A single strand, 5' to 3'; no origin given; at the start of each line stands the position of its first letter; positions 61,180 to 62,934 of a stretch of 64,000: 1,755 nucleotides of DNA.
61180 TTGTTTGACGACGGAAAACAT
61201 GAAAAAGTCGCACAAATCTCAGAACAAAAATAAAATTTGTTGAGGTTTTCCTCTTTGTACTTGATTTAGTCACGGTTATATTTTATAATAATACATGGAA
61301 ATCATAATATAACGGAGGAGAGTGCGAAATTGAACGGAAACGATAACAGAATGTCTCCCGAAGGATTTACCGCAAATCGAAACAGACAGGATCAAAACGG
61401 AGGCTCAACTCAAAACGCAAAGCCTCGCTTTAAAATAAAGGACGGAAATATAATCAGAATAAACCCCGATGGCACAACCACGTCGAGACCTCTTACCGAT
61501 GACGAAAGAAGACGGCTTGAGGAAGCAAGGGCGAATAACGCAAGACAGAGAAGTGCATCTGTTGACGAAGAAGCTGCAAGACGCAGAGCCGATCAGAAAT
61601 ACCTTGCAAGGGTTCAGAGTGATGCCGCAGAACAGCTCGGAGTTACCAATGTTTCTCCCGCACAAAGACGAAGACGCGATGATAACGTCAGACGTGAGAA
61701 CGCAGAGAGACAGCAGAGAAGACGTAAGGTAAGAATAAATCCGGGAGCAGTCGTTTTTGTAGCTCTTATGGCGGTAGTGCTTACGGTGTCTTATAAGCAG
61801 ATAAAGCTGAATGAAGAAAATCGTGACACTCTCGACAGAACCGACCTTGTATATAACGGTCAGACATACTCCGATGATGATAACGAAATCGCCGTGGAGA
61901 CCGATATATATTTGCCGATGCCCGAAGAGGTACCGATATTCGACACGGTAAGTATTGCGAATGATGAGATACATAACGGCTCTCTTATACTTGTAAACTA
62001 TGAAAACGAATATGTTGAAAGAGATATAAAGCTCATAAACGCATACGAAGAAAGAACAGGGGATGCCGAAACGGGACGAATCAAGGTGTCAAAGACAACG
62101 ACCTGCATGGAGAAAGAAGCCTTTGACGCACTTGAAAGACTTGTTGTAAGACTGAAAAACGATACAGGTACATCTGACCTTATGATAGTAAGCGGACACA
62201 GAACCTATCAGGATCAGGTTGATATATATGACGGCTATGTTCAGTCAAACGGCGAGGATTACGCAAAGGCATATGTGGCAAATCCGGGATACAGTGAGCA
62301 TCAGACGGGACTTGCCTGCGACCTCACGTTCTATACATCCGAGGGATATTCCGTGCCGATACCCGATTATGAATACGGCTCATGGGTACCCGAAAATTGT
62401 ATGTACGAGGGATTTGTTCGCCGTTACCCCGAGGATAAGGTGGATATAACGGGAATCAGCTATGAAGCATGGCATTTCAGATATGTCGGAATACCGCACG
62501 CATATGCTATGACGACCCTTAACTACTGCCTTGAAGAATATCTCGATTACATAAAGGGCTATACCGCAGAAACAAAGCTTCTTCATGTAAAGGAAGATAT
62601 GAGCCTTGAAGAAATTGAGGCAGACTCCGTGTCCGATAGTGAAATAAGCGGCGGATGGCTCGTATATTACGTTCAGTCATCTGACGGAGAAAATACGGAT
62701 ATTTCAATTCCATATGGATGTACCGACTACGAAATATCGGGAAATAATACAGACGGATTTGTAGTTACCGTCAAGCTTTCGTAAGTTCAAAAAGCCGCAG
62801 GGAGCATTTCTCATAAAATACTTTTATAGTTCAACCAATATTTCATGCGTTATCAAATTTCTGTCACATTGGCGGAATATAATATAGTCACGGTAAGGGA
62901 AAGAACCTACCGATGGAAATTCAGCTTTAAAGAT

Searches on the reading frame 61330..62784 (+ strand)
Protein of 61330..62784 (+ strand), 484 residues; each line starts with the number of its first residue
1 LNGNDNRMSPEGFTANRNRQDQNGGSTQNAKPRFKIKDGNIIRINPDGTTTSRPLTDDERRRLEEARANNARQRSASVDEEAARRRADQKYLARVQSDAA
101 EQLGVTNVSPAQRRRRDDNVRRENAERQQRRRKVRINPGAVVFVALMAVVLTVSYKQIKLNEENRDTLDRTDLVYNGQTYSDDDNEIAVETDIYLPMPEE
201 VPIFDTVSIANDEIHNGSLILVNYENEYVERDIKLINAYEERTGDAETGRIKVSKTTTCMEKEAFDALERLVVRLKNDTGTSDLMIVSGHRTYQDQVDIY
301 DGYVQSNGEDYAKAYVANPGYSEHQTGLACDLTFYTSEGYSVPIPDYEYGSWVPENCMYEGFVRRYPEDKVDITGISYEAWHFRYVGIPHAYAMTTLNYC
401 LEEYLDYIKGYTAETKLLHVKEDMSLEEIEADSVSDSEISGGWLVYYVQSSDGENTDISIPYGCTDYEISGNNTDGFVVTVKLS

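Call 78: search_protein_families(library=pfam, proteins=[window:61330-62784:+], max_evalue=0.001)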
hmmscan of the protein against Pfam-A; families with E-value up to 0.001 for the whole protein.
window:61330-62784:+ (484 aa): 1 family
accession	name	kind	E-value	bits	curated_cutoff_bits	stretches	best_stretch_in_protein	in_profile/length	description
PF02557.22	VanY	-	6.8e-28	97.5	25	1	260-387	4-131/132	D-alanyl-D-alanine carboxypeptidase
